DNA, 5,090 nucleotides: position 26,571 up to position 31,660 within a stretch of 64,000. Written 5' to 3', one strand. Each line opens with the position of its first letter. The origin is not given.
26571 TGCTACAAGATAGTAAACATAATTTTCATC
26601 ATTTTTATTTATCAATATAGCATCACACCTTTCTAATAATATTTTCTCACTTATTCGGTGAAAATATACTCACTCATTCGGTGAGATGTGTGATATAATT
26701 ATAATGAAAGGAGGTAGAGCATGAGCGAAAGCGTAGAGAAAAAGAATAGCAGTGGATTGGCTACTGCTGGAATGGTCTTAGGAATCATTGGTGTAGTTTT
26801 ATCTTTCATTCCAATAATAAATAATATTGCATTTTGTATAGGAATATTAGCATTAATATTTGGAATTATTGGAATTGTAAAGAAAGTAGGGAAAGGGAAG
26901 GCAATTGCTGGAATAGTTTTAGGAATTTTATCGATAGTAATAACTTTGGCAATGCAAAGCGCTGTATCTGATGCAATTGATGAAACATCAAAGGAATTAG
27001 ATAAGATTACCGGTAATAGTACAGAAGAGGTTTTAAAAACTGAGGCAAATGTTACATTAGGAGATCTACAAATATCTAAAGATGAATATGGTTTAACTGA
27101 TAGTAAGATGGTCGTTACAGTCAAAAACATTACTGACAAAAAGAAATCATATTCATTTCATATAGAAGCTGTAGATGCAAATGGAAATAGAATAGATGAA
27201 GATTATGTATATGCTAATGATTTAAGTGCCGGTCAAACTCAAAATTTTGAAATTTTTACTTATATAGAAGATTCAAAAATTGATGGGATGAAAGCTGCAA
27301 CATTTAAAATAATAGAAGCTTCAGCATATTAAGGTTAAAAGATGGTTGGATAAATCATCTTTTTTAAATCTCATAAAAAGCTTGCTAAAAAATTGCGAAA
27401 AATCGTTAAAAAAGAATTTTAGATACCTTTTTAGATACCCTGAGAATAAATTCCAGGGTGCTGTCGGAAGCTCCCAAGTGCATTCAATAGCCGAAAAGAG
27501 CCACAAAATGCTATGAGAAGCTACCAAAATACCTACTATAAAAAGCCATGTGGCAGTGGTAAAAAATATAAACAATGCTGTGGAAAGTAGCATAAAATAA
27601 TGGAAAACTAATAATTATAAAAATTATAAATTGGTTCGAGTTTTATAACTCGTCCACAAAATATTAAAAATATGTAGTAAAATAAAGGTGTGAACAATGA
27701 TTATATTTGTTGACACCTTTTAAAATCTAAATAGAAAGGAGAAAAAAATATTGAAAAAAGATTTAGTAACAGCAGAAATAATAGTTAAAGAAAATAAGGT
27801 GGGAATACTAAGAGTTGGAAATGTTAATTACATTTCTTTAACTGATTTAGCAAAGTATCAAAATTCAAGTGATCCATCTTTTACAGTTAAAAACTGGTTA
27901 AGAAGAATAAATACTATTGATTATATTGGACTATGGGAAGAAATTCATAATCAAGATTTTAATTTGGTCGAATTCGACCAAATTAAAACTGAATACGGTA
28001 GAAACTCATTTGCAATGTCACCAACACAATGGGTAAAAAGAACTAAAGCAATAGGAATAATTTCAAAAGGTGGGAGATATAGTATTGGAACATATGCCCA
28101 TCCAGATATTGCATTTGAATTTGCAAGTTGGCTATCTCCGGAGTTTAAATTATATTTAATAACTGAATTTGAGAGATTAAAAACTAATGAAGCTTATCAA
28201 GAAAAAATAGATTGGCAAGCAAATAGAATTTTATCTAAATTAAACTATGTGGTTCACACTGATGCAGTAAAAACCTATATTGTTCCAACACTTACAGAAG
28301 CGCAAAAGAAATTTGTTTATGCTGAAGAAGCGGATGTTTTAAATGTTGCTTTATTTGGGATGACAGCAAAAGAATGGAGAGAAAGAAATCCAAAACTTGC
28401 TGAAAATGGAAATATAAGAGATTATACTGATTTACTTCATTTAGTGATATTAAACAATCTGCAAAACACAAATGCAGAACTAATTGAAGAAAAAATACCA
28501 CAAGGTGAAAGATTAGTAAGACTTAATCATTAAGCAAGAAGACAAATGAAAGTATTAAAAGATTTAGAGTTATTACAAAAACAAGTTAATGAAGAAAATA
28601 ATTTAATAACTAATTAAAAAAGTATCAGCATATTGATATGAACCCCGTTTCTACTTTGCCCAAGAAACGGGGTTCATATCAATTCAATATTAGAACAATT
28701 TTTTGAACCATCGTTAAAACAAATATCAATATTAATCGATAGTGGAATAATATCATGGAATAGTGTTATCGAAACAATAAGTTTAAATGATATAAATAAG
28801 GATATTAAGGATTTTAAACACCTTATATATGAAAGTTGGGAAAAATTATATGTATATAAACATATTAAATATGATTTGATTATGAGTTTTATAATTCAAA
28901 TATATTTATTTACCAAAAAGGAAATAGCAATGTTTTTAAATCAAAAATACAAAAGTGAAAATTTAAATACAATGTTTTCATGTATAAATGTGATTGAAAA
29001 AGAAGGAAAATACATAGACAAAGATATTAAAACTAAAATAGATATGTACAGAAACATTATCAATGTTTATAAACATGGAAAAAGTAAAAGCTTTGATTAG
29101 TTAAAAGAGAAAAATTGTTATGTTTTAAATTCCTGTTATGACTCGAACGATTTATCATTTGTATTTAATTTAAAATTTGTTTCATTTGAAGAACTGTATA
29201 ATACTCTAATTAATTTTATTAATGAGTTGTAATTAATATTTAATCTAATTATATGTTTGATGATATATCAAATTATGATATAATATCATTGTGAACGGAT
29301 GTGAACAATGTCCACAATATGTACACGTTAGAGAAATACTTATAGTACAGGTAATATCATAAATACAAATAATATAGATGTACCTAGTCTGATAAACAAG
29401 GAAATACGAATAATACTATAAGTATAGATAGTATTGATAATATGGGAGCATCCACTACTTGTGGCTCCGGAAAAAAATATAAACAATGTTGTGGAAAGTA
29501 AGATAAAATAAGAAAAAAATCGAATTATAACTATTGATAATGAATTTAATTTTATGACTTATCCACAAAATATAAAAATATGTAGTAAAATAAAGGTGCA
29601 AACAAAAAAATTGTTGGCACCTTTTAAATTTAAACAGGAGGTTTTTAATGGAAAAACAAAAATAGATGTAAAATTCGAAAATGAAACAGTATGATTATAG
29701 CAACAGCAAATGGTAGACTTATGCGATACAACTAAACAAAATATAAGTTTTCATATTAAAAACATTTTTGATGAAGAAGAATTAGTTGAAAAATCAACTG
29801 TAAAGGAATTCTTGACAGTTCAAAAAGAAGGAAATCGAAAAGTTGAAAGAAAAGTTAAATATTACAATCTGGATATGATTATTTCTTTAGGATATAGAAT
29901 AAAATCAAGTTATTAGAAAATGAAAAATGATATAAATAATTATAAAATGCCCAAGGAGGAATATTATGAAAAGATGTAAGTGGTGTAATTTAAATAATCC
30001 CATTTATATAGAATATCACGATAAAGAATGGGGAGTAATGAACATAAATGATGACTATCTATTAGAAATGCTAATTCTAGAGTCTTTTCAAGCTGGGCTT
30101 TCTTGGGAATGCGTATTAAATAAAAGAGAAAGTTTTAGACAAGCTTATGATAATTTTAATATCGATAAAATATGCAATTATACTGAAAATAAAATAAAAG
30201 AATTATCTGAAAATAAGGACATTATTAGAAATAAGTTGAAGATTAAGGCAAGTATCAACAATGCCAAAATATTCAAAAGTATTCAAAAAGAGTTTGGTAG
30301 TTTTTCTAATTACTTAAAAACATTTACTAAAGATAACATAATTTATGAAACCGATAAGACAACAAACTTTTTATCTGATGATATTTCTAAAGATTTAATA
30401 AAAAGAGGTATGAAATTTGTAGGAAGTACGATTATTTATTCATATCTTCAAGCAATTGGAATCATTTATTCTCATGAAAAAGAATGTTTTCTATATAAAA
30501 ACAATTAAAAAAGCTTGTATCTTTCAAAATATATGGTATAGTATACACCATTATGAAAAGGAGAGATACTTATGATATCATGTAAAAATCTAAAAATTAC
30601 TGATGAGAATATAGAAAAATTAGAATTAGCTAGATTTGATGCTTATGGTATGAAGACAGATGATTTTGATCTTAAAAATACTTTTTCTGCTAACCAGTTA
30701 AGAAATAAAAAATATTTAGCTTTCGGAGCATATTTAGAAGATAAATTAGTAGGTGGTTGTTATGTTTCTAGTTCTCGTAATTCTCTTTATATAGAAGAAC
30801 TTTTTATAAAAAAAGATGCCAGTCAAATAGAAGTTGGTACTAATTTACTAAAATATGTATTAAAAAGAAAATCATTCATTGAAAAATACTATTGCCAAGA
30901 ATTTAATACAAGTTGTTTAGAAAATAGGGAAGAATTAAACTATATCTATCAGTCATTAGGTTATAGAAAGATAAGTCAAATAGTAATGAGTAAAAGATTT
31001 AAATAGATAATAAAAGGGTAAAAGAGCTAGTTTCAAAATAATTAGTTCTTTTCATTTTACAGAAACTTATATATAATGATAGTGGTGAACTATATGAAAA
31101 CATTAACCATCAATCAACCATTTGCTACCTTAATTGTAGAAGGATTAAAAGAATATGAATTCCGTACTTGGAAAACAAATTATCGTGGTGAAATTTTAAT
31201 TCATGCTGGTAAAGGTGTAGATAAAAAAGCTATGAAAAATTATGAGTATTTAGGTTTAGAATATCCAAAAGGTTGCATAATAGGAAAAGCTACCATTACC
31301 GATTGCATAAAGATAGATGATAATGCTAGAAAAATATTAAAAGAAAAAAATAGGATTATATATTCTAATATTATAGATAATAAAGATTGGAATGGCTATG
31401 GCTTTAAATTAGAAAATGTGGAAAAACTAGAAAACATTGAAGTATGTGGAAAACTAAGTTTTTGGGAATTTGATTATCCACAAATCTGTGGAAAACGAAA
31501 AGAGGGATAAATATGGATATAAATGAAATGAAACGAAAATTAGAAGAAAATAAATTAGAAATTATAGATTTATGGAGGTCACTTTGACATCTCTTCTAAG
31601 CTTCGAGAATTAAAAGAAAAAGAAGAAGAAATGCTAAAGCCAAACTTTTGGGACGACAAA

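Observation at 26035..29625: Triplicated SEC-C zinc-finger coding tail of secA marks a tandem insertion hotspot between secA and prfB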

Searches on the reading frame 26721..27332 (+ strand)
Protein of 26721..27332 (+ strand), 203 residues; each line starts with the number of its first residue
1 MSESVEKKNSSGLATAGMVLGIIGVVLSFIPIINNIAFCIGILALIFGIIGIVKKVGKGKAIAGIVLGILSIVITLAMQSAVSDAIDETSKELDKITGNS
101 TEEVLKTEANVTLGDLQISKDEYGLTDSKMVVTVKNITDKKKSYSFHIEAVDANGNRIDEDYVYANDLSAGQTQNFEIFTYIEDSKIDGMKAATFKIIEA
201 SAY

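Call 6: search_protein_families(library=pfam, proteins=[window:26721-27332:+], max_evalue=0.01)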
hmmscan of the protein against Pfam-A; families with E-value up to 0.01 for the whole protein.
window:26721-27332:+ (203 aa): 1 family
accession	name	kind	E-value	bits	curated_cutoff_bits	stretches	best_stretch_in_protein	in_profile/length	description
PF13828.11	DUF4190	-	6e-06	26.4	35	1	13-77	1-61/62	Domain of unknown function (DUF4190)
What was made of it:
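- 26721..27332 (+): Module 1 cargo: membrane protein (203 aa) with weak DUF4190 and FxLYD matches. Call 6: DUF4190 scores 26.4 bits, below Pfam's cutoff of 35.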

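Call 55: search_protein_families(library=padloc, proteins=[window:26721-27332:+], max_evalue=0.001)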
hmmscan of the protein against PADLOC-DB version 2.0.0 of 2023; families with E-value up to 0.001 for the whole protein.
window:26721-27332:+ (203 aa): 0 families

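Call 56: search_protein_families(library=ncbifam, proteins=[window:26721-27332:+], max_evalue=0.001)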
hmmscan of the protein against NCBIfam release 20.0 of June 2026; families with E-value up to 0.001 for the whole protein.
window:26721-27332:+ (203 aa): 1 family
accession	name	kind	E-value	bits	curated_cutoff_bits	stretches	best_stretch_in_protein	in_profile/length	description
NF038353.1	FxLYD_dom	domain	4.2e-07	29.8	23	1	133-181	9-58/71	FxLYD domain-containing protein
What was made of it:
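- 26721..27332 (+): Call 56: FxLYD_dom scores 29.8 bits against a cutoff of 23.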

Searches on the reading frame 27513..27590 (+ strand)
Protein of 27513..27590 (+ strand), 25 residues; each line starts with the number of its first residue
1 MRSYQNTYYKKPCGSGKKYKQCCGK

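Call 6: search_protein_families(library=pfam, proteins=[window:27513-27590:+], max_evalue=0.01)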
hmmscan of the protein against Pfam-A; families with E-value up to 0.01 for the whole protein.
window:27513-27590:+ (25 aa): 1 family
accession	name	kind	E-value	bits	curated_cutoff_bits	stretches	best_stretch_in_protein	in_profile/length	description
PF02810.21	SEC-C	-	2.3e-06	27.8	20.4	1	12-25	6-19/19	SEC-C motif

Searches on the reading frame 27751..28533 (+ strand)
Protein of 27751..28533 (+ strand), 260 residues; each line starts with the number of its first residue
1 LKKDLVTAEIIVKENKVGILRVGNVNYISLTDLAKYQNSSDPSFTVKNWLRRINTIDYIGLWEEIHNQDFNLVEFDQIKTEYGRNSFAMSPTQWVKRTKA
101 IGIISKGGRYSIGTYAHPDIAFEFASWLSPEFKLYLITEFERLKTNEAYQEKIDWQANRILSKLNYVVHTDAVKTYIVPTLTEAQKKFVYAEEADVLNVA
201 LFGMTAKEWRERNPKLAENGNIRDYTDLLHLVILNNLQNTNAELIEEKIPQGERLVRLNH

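Call 6: search_protein_families(library=pfam, proteins=[window:27751-28533:+], max_evalue=0.01)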
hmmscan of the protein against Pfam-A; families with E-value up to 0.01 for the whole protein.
window:27751-28533:+ (260 aa): 1 family
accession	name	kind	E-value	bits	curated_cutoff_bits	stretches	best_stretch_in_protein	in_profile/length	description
PF04383.19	KilA-N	-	6.6e-19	68.2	23.8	1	20-145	10-106/107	KilA-N domain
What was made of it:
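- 27751..28533 (+): Module 2 cargo: KilA-N domain protein (260 aa), which matches a candidate anti-phage defence family. Pfam KilA-N 6.6e-19 (call 6).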

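Call 10: find_encoding_contigs(protein=window:27751-28533:+, flank=6000, max_places=10)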
Protein window:27751-28533:+ (260 aa): 7 contigs read that carry it; 3 places shown.
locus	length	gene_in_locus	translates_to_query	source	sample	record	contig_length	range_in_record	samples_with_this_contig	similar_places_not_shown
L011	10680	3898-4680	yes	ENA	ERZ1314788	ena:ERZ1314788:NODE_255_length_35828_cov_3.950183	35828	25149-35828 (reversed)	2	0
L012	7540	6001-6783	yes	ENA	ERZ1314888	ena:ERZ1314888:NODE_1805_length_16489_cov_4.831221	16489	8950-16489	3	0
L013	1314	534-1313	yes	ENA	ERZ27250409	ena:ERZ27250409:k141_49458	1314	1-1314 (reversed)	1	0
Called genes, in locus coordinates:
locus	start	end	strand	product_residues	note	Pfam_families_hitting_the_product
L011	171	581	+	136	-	PF07517:SecA_DEAD, PF01043:SecA_PP_bind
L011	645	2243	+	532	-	PF01043:SecA_PP_bind, PF07517:SecA_DEAD, PF21090:P-loop_SecA, PF07516:SecA_SW, PF02810:SEC-C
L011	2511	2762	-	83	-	PF12844:HTH_19 (weak), PF01381:HTH_3, PF13443:HTH_26 (weak)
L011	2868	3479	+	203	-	PF13828:DUF4190 (faint)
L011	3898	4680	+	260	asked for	PF04383:KilA-N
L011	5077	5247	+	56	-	-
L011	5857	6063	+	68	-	PF13310:Virulence_RhuM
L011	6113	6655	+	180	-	PF03352:Adenine_glyco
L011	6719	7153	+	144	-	PF13673:Acetyltransf_10 (weak), PF13508:Acetyltransf_7 (weak)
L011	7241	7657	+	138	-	PF04266:ASCH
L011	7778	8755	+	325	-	PF03462:PCRF, PF00472:RF-1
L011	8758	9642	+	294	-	PF02588:YitT_membrane, PF19700:DUF6198 (weak), PF10035:DUF2179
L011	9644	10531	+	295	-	PF02588:YitT_membrane, PF10035:DUF2179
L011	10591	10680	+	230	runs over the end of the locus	-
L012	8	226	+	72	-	PF00313:CSD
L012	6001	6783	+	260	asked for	PF04383:KilA-N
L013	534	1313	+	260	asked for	PF04383:KilA-N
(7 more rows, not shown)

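Call 55: search_protein_families(library=padloc, proteins=[window:27751-28533:+], max_evalue=0.001)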
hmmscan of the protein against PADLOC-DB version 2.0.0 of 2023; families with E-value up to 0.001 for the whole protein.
window:27751-28533:+ (260 aa): 1 family
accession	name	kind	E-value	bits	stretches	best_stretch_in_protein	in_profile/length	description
PDLC04962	PDC-S22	-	5.1e-111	368.2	1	8-259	5-254/281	-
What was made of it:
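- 27751..28533 (+): PADLOC PDC-S22 5.1e-111, full length (call 55).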

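Call 56: search_protein_families(library=ncbifam, proteins=[window:27751-28533:+], max_evalue=0.001)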
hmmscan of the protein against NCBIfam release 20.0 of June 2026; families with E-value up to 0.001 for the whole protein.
window:27751-28533:+ (260 aa): 0 families

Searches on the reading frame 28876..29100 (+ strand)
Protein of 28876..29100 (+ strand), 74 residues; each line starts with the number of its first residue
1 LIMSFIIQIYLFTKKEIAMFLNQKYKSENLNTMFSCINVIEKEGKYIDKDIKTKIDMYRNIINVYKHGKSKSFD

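Call 6: search_protein_families(library=pfam, proteins=[window:28876-29100:+], max_evalue=0.01)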
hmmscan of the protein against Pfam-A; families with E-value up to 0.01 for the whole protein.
window:28876-29100:+ (74 aa): 0 families
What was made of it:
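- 28700..29280 (.): Decayed stretch where intact relatives carry the integrase and cargo; no integrase remnant is detectable. The only ORF here (28876-29100) has no Pfam match (call 6).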

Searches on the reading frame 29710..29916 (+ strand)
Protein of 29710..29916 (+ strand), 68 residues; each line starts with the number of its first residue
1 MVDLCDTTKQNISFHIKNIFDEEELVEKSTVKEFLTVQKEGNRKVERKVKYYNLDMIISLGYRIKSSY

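Call 6: search_protein_families(library=pfam, proteins=[window:29710-29916:+], max_evalue=0.01)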
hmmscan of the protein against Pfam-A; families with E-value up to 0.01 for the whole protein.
window:29710-29916:+ (68 aa): 1 family
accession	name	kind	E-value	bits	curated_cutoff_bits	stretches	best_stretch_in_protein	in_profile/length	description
PF13310.11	Virulence_RhuM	-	2.8e-12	46.9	33.7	1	29-67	1-39/252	Virulence protein RhuM family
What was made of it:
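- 29649..29916 (+): RhuM pseudogene: only the N-terminal part survives, and it is interrupted by stop codons. Pfam Virulence_RhuM 2.8e-12, covering profile positions 1-39 of 252 (call 6).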

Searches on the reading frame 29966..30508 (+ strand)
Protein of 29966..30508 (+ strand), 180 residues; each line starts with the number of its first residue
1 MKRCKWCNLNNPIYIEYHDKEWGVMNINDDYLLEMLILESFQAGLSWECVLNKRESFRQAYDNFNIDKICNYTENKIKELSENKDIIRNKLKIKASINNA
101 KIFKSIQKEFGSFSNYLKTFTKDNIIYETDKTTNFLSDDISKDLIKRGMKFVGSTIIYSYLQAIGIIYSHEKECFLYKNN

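Call 6: search_protein_families(library=pfam, proteins=[window:29966-30508:+], max_evalue=0.01)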
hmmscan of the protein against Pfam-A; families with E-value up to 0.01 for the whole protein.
window:29966-30508:+ (180 aa): 2 families
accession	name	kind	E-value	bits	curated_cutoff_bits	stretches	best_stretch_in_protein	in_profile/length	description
PF03352.18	Adenine_glyco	-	4.3e-65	219.3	25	1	6-176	1-176/177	Methyladenine glycosylase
PF12037.13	ATAD3_N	-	0.0015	18.4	25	1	66-123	165-222/265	ATPase family AAA domain-containing protein 3, N-terminal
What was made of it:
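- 29966..31510 (+): Tag (3-methyladenine glycosylase), GNAT and ASCH genes. They are shared by all same-species strains and lie to the right of the variable array. Pfam matches (call 6).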

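Call 18: find_encoding_contigs(protein=window:29966-30508:+, flank=10000, max_places=10)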
Protein window:29966-30508:+ (180 aa): 22 contigs read that carry it; 10 places shown.
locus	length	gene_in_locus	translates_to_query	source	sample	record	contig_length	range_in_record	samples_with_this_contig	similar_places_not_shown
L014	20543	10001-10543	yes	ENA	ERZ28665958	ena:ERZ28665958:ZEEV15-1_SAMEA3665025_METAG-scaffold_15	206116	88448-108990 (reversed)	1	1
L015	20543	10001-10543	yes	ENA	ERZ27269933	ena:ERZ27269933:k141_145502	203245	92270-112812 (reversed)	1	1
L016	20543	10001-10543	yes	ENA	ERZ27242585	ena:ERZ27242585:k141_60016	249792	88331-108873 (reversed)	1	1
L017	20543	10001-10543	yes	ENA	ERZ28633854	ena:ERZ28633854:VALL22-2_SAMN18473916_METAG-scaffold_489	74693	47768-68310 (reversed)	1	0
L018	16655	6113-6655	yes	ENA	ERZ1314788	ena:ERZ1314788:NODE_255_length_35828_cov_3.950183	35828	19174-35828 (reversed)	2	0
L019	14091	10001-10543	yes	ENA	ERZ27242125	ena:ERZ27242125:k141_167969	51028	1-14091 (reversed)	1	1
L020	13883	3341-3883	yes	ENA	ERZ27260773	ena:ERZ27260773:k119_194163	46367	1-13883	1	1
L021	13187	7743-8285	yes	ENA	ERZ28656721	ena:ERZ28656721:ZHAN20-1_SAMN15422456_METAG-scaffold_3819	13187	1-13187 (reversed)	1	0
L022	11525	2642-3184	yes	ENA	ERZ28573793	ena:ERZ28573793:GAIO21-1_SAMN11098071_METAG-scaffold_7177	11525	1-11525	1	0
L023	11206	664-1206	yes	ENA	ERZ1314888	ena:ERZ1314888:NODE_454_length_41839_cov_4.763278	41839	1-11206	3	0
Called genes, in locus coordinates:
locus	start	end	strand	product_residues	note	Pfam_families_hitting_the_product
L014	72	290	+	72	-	PF00313:CSD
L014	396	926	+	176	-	PF02482:Ribosomal_S30AE, PF16321:Ribosom_S30AE_C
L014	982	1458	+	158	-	PF13302:Acetyltransf_3 (weak)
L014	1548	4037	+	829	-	PF07517:SecA_DEAD, PF00270:DEAD (weak), PF01043:SecA_PP_bind, PF21090:P-loop_SecA, PF07516:SecA_SW, PF02810:SEC-C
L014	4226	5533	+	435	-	PF14659:Phage_int_SAM_3, PF00589:Phage_integrase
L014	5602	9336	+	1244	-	-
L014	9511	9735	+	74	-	-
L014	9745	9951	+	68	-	PF13310:Virulence_RhuM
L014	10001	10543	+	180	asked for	PF03352:Adenine_glyco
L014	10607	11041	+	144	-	PF13673:Acetyltransf_10, PF13508:Acetyltransf_7 (weak)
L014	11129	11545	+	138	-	PF04266:ASCH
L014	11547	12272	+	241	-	PF00702:Hydrolase, PF13419:HAD_2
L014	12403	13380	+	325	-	PF03462:PCRF, PF00472:RF-1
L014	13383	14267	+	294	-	PF02588:YitT_membrane, PF19700:DUF6198 (weak), PF10035:DUF2179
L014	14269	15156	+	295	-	PF02588:YitT_membrane, PF10035:DUF2179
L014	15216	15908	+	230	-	-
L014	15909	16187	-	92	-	PF01381:HTH_3 (faint)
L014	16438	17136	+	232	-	PF02463:SMC_N (faint), PF00005:ABC_tran, PF13304:AAA_21 (weak)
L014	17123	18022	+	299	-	PF18075:FtsX_ECD, PF02687:FtsX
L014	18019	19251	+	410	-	PF11932:DUF3450 (faint), PF25764:KIF21A_4th (faint), PF24568:CC_PcsB, PF01551:Peptidase_M23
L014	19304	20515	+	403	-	-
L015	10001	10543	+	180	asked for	PF03352:Adenine_glyco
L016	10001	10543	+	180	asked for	PF03352:Adenine_glyco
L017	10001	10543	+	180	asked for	PF03352:Adenine_glyco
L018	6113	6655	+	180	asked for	PF03352:Adenine_glyco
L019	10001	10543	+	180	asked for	PF03352:Adenine_glyco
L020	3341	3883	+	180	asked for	PF03352:Adenine_glyco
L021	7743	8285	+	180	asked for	PF03352:Adenine_glyco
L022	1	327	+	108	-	?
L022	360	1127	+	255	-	PF01555:N6_N4_Mtase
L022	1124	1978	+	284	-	PF04556:DpnII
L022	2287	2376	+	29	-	-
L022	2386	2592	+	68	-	PF13310:Virulence_RhuM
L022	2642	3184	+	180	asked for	PF03352:Adenine_glyco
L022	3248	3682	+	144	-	PF12568:PanZ (weak), PF13673:Acetyltransf_10, PF13508:Acetyltransf_7 (weak)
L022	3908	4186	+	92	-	-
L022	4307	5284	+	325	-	PF03462:PCRF, PF00472:RF-1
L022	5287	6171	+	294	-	PF02588:YitT_membrane, PF19700:DUF6198 (weak), PF10035:DUF2179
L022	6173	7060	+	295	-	PF02588:YitT_membrane, PF10035:DUF2179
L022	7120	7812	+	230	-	-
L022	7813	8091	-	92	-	-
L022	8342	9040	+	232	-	PF02463:SMC_N (faint), PF00005:ABC_tran, PF13304:AAA_21 (weak)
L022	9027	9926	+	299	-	PF18075:FtsX_ECD, PF02687:FtsX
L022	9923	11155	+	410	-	PF11932:DUF3450 (faint), PF25764:KIF21A_4th (faint), PF24568:CC_PcsB, PF01551:Peptidase_M23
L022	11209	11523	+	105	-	?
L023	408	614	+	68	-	PF13310:Virulence_RhuM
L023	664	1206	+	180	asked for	PF03352:Adenine_glyco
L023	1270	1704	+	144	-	PF13673:Acetyltransf_10 (weak), PF13508:Acetyltransf_7 (weak)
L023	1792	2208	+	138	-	PF04266:ASCH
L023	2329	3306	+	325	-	PF03462:PCRF, PF00472:RF-1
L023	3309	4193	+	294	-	PF02588:YitT_membrane, PF19700:DUF6198 (weak), PF10035:DUF2179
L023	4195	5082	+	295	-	PF02588:YitT_membrane, PF10035:DUF2179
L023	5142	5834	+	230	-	-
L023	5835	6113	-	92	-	PF01381:HTH_3 (faint)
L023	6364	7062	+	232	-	PF02463:SMC_N (faint), PF00005:ABC_tran, PF13304:AAA_21 (weak)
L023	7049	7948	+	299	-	PF18075:FtsX_ECD, PF02687:FtsX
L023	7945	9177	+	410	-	PF11932:DUF3450 (faint), PF25764:KIF21A_4th (faint), PF24568:CC_PcsB, PF01551:Peptidase_M23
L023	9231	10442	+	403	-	-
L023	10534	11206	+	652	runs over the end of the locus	PF00270:DEAD (weak), PF04851:ResIII, PF17757:UvrB_inter, PF27431:UvrB_3rd, PF00271:Helicase_C, PF12344:UvrB, PF02151:UVR (weak)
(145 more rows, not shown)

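Call 28: search_protein_families(library=pfam, proteins=[L014:5602-9336:+], max_evalue=0.01)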
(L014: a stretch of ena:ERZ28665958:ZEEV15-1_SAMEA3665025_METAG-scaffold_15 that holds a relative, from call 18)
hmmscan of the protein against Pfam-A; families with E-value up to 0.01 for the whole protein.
L014:5602-9336:+ (1244 aa): 1 family
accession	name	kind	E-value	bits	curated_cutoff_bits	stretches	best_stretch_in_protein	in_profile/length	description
PF14852.12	Fis1_TPR_N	-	0.0088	16.1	25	0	653-674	10-31/33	Fis1 N-terminal tetratricopeptide repeat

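Call 55: search_protein_families(library=padloc, proteins=[L014:5602-9336:+, L022:360-1127:+, L022:1124-1978:+], max_evalue=0.001)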
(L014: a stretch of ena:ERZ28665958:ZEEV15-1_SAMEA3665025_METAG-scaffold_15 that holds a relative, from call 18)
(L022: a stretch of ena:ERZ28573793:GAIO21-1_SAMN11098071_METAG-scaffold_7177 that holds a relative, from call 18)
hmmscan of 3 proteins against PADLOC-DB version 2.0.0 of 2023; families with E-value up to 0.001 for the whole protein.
L014:5602-9336:+ (1244 aa): 2 families
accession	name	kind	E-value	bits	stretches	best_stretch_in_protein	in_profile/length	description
PDLC03991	PD-Lambda-4_A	-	6.7e-191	634.9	1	3-1244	5-1283/1283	-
PDLC03990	PD-Lambda-4_A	-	7.6e-60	200.9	1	346-1239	9-938/943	-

L022:360-1127:+ (255 aa): 68 families (the best 25 are shown)
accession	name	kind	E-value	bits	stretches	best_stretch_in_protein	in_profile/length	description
PDLC03371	MTase_II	-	2.6e-104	346.4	1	5-251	4-253/260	Type II methyltransferase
PDLC03216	MTase_II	-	6.8e-80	266.8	1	13-249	13-254/364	Type II methyltransferase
PDLC03738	oMTase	-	5.1e-70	234.1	1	13-249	22-264/376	orphan methyltransferase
PDLC03299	MTase_II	-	2.5e-46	156.5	2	140-251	146-258/296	Type II methyltransferase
PDLC03302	MTase_II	-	9.5e-40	134.9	1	18-248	11-258/626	Type II methyltransferase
PDLC03279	MTase_II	-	2.4e-37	126.5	1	13-249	358-583/587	Type II methyltransferase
PDLC03339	MTase_II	-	1.2e-34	117.7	2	158-251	179-272/399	Type II methyltransferase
PDLC03387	MTase_II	-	2.9e-34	116.6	1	104-250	131-275/289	Type II methyltransferase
PDLC03320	MTase_II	-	7.6e-28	95.5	1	9-249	30-273/289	Type II methyltransferase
PDLC03353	MTase_II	-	2.7e-27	94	1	13-249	11-249/260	Type II methyltransferase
PDLC03265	MTase_II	-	4.5e-27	93.3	2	165-249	246-327/333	Type II methyltransferase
PDLC03354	MTase_II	-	8.4e-24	82.3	2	163-249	301-381/425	Type II methyltransferase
PDLC03300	MTase_II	-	3e-22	77.1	1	164-250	190-276/302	Type II methyltransferase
PDLC03229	MTase_II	-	8e-22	75.6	1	26-249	194-399/436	Type II methyltransferase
PDLC03238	MTase_II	-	1.7e-21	74.8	2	165-237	280-352/428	Type II methyltransferase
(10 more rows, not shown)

L022:1124-1978:+ (284 aa): 2 families
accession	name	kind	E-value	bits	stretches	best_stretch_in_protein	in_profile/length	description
PDLC03548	REase_II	-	1.2e-102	341.2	1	2-283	4-286/290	Type II restriction enzyme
PDLC03569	REase_II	-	4.5e-32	109.8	1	85-282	4-201/205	Type II restriction enzyme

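Call 56: search_protein_families(library=ncbifam, proteins=[L014:5602-9336:+], max_evalue=0.001)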
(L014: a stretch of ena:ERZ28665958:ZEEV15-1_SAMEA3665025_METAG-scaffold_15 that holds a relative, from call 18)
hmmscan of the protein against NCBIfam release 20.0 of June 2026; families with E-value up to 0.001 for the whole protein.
L014:5602-9336:+ (1244 aa): 0 families

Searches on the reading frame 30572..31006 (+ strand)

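Call 6: search_protein_families(library=pfam, proteins=[window:30572-31006:+], max_evalue=0.01)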
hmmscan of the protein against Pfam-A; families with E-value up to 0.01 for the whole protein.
window:30572-31006:+ (144 aa): 3 families
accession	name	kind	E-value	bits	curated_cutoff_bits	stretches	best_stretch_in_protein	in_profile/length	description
PF13673.13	Acetyltransf_10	-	6.5e-07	29.8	23.6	1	41-137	24-113/128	Acetyltransferase (GNAT) domain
PF13508.13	Acetyltransf_7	-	8.3e-06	26.5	27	1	50-132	5-83/84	Acetyltransferase (GNAT) domain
PF00583.31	Acetyltransf_1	-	0.0048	17.6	20.7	1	39-98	25-86/116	Acetyltransferase (GNAT) family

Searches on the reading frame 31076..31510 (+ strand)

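Call 6: search_protein_families(library=pfam, proteins=[window:31076-31510:+], max_evalue=0.01)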
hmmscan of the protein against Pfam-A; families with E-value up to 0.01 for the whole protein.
window:31076-31510:+ (144 aa): 1 family
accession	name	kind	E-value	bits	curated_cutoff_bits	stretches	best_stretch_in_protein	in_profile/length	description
PF04266.20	ASCH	-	1.2e-08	36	21.2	1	10-89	1-63/103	ASCH domain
